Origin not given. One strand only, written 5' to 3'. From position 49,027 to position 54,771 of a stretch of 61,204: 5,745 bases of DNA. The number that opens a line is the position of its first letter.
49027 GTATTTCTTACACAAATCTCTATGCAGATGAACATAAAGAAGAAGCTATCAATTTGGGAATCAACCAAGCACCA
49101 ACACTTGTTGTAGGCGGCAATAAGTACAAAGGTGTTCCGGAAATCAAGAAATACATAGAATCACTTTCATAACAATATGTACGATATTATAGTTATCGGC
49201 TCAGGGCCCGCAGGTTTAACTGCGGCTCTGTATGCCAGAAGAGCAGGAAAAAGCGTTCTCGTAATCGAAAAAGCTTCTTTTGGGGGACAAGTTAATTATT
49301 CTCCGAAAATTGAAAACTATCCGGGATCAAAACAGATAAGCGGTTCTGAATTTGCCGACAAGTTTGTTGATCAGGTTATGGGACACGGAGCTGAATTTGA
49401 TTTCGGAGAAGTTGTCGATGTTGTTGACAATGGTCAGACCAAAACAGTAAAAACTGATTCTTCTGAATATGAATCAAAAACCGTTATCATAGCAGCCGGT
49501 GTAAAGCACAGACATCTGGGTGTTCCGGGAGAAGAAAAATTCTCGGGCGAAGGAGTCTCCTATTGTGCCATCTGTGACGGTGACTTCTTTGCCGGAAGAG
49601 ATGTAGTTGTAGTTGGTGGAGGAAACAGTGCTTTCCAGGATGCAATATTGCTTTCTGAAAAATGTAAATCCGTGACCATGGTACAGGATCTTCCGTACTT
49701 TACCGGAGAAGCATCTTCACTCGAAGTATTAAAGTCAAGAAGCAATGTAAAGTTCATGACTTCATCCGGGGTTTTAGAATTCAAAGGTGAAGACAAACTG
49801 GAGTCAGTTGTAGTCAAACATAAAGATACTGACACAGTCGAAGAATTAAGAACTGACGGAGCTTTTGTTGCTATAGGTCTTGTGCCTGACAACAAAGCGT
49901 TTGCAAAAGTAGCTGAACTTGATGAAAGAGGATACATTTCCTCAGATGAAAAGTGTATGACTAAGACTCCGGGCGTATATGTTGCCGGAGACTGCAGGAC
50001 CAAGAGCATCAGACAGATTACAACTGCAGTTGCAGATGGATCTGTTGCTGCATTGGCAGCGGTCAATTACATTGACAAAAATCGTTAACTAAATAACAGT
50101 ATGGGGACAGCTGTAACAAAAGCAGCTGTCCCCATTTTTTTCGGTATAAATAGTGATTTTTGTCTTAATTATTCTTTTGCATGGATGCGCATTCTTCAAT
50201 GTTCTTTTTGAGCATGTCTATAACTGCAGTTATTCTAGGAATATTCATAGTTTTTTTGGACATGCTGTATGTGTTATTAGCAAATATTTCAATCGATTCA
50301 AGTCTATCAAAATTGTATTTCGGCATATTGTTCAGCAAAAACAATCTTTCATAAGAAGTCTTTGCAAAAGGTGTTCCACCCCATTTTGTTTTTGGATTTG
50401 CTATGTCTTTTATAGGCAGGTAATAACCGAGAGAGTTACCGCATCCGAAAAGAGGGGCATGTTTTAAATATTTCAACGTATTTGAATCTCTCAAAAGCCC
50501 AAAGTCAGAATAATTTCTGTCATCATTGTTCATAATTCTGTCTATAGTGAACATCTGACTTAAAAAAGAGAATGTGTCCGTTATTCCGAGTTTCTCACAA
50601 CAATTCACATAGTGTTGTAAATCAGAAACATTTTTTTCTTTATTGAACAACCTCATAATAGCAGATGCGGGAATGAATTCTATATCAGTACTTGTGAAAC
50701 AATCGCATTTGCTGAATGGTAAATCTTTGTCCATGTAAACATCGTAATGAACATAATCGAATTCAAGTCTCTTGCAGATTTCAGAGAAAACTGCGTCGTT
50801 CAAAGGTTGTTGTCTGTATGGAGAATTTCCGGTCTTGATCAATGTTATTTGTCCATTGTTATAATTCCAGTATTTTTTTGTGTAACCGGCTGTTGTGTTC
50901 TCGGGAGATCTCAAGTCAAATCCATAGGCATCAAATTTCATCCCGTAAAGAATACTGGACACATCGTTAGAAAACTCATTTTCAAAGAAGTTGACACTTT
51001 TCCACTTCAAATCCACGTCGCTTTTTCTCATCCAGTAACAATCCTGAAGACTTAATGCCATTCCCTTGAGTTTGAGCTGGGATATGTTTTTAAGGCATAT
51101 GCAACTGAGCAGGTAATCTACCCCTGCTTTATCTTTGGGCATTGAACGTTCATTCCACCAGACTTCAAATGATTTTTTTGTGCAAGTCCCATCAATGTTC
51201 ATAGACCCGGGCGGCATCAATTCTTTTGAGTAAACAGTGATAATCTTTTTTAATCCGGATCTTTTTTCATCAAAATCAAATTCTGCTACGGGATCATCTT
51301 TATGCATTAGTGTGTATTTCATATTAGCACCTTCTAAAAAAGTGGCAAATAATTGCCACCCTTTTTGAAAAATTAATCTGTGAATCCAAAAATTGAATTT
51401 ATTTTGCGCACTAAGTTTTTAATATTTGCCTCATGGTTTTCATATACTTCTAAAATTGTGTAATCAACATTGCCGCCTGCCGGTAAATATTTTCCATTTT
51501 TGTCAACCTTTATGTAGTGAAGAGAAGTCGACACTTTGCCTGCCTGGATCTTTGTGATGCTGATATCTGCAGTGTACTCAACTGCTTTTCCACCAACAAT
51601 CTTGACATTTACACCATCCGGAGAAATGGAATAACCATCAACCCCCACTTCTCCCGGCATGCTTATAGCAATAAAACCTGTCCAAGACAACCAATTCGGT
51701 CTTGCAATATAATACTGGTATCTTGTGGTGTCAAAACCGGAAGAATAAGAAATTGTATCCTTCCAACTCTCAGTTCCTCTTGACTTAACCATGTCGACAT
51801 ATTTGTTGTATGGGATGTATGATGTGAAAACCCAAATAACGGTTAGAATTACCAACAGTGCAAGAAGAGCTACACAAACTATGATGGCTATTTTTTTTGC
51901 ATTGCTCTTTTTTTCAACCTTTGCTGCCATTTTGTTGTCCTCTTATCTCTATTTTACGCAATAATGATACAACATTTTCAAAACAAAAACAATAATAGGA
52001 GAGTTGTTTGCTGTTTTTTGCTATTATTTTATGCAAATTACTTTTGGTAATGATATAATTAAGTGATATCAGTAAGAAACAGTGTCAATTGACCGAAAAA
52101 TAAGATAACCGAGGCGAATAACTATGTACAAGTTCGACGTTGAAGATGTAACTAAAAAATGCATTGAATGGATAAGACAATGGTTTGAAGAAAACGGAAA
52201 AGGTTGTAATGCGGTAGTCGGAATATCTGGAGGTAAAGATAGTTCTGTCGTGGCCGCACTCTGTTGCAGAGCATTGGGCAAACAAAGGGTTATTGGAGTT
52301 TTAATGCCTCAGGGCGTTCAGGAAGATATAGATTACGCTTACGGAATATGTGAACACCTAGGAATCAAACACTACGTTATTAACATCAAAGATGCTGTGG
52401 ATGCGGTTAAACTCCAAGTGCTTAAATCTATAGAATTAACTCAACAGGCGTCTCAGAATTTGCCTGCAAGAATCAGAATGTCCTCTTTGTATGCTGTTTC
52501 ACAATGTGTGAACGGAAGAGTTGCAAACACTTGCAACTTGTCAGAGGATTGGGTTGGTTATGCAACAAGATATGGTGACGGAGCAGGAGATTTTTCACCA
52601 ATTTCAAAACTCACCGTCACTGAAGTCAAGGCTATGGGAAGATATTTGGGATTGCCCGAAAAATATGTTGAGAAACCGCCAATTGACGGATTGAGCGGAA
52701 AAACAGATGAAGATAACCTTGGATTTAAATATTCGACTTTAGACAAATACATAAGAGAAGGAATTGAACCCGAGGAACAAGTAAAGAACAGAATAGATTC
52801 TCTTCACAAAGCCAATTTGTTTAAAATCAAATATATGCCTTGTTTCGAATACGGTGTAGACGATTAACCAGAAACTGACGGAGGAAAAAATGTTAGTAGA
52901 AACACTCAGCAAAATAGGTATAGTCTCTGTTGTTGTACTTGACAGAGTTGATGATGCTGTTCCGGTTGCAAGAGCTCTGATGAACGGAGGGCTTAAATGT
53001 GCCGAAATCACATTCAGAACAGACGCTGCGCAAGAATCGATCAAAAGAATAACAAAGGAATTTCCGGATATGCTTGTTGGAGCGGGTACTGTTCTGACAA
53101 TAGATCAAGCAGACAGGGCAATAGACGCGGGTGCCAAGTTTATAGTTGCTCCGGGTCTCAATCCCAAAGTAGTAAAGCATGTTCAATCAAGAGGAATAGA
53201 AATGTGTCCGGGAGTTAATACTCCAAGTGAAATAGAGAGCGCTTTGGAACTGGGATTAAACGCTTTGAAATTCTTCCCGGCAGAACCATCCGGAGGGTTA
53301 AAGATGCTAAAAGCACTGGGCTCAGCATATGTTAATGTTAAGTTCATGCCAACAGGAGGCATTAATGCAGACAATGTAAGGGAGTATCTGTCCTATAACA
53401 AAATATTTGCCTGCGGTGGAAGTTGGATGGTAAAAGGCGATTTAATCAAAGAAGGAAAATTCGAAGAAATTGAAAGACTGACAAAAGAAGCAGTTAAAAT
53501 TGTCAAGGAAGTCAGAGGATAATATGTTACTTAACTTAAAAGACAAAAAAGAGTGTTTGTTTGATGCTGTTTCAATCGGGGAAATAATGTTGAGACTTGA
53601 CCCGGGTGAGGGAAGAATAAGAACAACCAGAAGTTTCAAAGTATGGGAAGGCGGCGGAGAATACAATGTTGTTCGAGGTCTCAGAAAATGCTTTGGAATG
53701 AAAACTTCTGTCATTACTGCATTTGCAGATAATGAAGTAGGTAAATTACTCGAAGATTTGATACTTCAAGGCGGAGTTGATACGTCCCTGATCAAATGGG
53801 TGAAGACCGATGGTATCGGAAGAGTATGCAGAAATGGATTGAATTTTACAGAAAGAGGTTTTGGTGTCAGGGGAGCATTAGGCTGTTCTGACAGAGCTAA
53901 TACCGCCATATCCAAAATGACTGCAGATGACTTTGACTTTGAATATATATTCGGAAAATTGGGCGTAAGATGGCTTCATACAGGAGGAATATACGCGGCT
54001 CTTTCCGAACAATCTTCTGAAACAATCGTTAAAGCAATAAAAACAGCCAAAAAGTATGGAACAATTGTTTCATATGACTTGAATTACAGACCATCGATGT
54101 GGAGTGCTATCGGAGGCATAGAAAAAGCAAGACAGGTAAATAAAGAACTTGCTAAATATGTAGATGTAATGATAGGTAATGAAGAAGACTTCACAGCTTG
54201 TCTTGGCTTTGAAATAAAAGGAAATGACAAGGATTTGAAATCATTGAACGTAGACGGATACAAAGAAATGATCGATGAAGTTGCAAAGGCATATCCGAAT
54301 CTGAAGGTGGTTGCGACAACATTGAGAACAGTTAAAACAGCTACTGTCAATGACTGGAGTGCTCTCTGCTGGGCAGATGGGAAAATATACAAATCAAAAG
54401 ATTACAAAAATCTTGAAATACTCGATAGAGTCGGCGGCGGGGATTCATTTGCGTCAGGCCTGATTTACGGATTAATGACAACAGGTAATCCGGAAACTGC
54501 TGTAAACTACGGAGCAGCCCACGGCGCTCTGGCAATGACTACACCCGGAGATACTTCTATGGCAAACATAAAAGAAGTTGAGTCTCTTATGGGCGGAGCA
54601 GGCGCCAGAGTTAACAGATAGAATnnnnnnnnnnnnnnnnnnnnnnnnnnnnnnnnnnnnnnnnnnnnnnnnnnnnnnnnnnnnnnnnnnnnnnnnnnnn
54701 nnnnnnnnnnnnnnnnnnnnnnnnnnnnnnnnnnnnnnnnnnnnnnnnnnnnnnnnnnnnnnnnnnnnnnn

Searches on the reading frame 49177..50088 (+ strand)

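Call 52: search_protein_families(library=pfam, proteins=[window:49177-50088:+], max_evalue=0.001)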
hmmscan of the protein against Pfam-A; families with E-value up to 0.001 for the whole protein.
window:49177-50088:+ (303 aa): 13 families
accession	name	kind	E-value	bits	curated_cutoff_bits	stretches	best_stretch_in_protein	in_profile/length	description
PF07992.20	Pyr_redox_2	-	1.9e-49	169.1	26.1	1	2-288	1-291/291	Pyridine nucleotide-disulphide oxidoreductase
PF13738.12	Pyr_redox_3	-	1.1e-27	97.6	30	2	76-271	101-305/305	Pyridine nucleotide-disulphide oxidoreductase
PF12831.13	FAD_oxidored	-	3.3e-13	50.1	27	1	3-70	1-71/416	FAD dependent oxidoreductase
PF01266.30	DAO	-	5.7e-13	49.5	27.9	1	3-37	1-37/353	FAD dependent oxidoreductase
PF00890.30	FAD_binding_2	-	1.3e-12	48.1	20.4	1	3-42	1-41/414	FAD binding domain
PF00070.33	Pyr_redox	-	7.2e-11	42.9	22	1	143-214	2-80/82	Pyridine nucleotide-disulphide oxidoreductase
PF03486.20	HI0933_like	-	8.5e-11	42.2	50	1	3-34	2-33/244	HI0933-like protein Rossmann domain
PF13450.12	NAD_binding_8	-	8.9e-10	39.1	21.9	1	6-39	1-35/68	NAD(P)-binding Rossmann-like domain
PF01946.23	Thi4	-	2e-07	30.9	26.2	1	3-38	19-56/235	Thi4 family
PF01494.25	FAD_binding_3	-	3.6e-07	30.2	22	1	2-33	2-33/349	FAD binding domain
PF01134.28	GIDA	-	1.3e-06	28.2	22.1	1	3-34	1-33/391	Glucose inhibited division protein A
PF13241.12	NAD_binding_7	-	0.00046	21.2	22.1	0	139-247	6-80/104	Putative NAD(P)-binding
PF04820.20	Trp_halogenase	-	0.00063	19.1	21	0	3-36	1-38/458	Tryptophan halogenase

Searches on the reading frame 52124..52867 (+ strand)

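Call 52: search_protein_families(library=pfam, proteins=[window:52124-52867:+], max_evalue=0.001)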
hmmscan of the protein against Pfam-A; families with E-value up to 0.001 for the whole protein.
window:52124-52867:+ (247 aa): 4 families
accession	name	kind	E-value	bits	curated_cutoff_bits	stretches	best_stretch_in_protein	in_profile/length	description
PF02540.23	NAD_synthase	-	2e-55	188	21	1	11-225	3-229/242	NAD synthase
PF06508.19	QueC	-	8.7e-06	25.8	22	1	30-92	2-64/210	Queuosine biosynthesis protein QueC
PF03054.22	tRNA_Me_trans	-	4.6e-05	23.6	20.6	1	30-91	3-75/202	tRNA methyl transferase HUP domain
PF00733.27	Asn_synthase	-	6.1e-05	23.3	21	1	34-96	24-89/354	Asparagine synthase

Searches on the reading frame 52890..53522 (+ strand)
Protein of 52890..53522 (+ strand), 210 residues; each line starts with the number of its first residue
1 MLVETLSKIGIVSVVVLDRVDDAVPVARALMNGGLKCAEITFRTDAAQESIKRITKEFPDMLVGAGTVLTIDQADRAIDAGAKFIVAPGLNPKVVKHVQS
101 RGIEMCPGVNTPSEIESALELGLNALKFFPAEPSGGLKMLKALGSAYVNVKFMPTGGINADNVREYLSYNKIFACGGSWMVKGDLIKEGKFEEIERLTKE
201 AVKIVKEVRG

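Call 52: search_protein_families(library=pfam, proteins=[window:52890-53522:+], max_evalue=0.001)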
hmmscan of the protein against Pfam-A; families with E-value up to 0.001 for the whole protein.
window:52890-53522:+ (210 aa): 2 families
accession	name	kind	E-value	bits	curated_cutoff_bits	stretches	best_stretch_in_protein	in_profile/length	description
PF01081.25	Aldolase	-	5e-71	238.6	27.8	1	5-197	4-196/196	KDPG and KHG aldolase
PF07071.17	KDGP_aldolase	-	0.00056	20.2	26.7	1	113-167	139-195/218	KDGP aldolase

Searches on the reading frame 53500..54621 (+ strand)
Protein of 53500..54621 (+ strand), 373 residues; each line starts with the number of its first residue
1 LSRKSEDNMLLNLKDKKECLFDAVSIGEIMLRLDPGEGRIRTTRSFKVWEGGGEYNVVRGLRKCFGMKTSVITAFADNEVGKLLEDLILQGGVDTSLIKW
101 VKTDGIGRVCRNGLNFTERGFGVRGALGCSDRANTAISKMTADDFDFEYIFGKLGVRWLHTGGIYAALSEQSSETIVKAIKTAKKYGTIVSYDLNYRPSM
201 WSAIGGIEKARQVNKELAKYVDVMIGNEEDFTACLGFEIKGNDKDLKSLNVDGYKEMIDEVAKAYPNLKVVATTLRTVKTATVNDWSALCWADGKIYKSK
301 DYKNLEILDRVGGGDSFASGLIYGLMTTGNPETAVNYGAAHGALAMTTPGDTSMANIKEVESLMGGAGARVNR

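Call 52: search_protein_families(library=pfam, proteins=[window:53500-54621:+], max_evalue=0.001)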
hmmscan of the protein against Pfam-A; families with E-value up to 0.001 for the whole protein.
window:53500-54621:+ (373 aa): 1 family
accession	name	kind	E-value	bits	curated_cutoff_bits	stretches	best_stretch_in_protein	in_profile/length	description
PF00294.29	PfkB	-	1.4e-21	77.6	25.8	1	23-354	4-298/302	pfkB family carbohydrate kinase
